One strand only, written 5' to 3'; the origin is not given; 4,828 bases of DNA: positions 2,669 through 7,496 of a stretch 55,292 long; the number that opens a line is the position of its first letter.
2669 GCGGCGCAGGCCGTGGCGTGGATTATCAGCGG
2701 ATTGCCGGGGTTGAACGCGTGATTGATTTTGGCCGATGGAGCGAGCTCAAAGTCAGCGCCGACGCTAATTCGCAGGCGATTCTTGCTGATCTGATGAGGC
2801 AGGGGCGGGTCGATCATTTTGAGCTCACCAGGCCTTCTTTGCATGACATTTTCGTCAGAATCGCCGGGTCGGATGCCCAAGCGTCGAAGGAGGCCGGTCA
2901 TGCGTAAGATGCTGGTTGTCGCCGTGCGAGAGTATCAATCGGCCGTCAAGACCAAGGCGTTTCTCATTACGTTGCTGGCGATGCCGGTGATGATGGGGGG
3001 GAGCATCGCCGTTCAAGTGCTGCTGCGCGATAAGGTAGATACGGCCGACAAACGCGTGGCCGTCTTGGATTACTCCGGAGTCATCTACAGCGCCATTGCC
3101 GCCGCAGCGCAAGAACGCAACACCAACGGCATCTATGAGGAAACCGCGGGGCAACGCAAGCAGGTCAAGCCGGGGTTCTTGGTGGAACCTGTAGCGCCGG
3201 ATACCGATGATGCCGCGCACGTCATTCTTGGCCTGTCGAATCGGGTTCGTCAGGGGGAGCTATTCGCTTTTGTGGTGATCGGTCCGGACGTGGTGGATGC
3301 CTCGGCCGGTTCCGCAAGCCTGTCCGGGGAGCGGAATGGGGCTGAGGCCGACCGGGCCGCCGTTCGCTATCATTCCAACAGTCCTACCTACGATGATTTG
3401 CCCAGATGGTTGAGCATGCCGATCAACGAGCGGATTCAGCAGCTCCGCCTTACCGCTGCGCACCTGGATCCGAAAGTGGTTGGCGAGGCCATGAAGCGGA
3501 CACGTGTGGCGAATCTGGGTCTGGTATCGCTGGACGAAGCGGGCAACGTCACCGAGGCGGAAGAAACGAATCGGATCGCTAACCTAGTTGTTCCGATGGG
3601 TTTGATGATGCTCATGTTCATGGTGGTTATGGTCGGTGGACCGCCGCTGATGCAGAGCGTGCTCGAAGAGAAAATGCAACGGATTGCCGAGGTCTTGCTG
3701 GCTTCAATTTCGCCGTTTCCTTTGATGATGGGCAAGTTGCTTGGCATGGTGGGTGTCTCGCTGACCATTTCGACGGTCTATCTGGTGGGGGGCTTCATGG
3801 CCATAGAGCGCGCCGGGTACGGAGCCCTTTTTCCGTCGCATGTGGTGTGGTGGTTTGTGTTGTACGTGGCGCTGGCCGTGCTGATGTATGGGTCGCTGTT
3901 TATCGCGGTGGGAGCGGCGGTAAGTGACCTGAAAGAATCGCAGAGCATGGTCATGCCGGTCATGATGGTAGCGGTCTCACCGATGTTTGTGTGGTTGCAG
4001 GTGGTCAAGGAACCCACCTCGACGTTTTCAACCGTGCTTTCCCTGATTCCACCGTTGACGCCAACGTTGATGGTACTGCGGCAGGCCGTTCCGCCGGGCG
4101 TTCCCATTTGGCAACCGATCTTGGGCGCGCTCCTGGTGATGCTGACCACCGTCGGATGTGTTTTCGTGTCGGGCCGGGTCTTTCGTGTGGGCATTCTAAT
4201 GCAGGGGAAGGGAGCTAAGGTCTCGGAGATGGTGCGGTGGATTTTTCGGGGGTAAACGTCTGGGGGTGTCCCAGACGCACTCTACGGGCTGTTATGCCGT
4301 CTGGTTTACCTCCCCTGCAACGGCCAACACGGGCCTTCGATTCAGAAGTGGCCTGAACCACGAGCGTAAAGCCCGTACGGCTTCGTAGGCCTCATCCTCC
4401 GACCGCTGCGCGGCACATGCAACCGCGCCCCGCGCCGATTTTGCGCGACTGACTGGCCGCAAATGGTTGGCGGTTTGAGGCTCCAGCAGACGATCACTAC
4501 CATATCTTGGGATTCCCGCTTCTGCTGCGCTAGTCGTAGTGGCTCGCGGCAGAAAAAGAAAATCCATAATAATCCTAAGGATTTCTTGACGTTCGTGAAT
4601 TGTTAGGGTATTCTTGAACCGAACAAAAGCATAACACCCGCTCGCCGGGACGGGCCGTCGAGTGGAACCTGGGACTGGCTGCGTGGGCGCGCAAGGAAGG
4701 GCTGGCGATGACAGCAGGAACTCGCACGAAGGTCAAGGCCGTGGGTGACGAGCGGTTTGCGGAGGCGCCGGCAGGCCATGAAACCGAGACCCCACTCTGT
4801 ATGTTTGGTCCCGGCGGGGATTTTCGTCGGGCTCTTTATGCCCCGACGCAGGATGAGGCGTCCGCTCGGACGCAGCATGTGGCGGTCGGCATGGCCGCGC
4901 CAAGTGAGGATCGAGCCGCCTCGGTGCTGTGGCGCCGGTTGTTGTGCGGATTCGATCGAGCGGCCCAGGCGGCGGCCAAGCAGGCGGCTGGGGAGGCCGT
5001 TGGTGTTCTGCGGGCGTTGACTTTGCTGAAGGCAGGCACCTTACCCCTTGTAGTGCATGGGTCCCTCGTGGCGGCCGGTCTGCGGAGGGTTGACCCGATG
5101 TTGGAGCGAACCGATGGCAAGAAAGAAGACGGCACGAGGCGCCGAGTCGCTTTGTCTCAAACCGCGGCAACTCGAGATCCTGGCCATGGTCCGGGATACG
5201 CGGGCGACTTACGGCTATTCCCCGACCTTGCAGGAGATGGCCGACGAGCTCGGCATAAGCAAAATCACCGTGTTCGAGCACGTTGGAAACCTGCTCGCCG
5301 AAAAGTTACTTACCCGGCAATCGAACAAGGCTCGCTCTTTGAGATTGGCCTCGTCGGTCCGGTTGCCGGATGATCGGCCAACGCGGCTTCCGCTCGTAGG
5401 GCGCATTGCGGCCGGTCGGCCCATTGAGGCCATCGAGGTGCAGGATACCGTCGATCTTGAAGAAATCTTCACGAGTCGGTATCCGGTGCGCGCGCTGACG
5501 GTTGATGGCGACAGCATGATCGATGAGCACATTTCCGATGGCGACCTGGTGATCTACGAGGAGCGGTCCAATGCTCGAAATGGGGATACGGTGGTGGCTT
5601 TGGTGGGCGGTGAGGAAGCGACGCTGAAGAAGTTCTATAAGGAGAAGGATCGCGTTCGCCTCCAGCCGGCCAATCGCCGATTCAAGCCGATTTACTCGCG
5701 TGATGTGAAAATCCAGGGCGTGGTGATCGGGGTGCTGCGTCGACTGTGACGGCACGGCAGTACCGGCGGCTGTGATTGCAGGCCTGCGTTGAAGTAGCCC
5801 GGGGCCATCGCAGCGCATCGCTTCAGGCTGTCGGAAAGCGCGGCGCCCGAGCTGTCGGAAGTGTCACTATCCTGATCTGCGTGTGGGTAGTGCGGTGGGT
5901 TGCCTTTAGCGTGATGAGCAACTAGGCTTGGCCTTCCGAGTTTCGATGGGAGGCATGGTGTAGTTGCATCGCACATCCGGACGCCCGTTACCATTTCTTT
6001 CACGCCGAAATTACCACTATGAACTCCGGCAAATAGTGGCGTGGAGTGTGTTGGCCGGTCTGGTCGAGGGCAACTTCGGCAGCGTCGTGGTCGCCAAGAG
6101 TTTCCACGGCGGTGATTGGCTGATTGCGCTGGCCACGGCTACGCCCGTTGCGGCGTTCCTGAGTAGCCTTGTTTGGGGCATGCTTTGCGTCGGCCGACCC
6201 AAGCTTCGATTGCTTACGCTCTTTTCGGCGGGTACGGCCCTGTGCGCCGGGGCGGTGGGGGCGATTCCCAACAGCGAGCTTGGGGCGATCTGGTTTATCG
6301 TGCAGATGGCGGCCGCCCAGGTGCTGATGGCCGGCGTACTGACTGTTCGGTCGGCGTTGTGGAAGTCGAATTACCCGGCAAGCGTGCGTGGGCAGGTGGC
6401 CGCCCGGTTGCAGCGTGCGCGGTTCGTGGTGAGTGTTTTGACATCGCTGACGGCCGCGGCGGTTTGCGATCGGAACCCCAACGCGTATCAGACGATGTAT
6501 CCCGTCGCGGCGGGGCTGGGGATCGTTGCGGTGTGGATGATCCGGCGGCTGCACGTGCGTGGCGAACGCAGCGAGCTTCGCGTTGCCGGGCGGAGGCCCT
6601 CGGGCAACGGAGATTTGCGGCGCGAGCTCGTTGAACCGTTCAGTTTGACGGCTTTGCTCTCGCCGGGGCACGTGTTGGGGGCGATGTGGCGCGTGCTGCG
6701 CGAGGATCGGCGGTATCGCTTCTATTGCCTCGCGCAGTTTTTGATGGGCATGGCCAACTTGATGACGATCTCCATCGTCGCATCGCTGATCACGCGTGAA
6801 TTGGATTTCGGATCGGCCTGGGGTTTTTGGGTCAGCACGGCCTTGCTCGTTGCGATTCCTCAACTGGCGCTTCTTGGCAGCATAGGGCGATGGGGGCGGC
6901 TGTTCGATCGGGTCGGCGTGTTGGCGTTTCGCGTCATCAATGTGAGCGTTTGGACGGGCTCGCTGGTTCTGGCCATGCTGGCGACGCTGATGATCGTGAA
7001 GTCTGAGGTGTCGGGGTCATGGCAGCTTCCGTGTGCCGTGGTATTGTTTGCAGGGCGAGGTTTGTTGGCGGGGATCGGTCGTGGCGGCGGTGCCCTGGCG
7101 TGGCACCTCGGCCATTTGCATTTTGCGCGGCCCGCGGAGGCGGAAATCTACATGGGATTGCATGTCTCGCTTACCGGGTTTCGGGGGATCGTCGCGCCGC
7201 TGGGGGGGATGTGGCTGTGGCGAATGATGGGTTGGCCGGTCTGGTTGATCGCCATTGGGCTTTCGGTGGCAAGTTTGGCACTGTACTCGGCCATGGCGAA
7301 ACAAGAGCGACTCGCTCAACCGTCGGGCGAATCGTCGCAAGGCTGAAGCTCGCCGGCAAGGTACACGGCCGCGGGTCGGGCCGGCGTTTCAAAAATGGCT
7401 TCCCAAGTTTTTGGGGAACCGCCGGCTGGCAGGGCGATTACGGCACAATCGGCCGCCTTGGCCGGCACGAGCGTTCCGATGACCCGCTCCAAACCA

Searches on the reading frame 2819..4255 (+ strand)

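Call 70: search_protein_families(library=pfam, proteins=[window:2819-4255:+], max_evalue=0.00001)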
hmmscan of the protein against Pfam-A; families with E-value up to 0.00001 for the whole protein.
window:2819-4255:+ (478 aa): 1 family
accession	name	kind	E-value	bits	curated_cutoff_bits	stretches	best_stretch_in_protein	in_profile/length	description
PF12698.13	ABC2_membrane_3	-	1.2e-31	110.5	31.6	1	46-447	1-340/347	ABC-2 family transporter protein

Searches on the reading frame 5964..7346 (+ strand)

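Call 70: search_protein_families(library=pfam, proteins=[window:5964-7346:+], max_evalue=0.00001)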
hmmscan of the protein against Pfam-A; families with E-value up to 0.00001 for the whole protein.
window:5964-7346:+ (460 aa): 1 family
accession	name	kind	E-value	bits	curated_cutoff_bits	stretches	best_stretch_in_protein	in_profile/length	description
PF07690.21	MFS_1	-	8.8e-10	38.5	33.4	1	30-412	7-347/347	Major Facilitator Superfamily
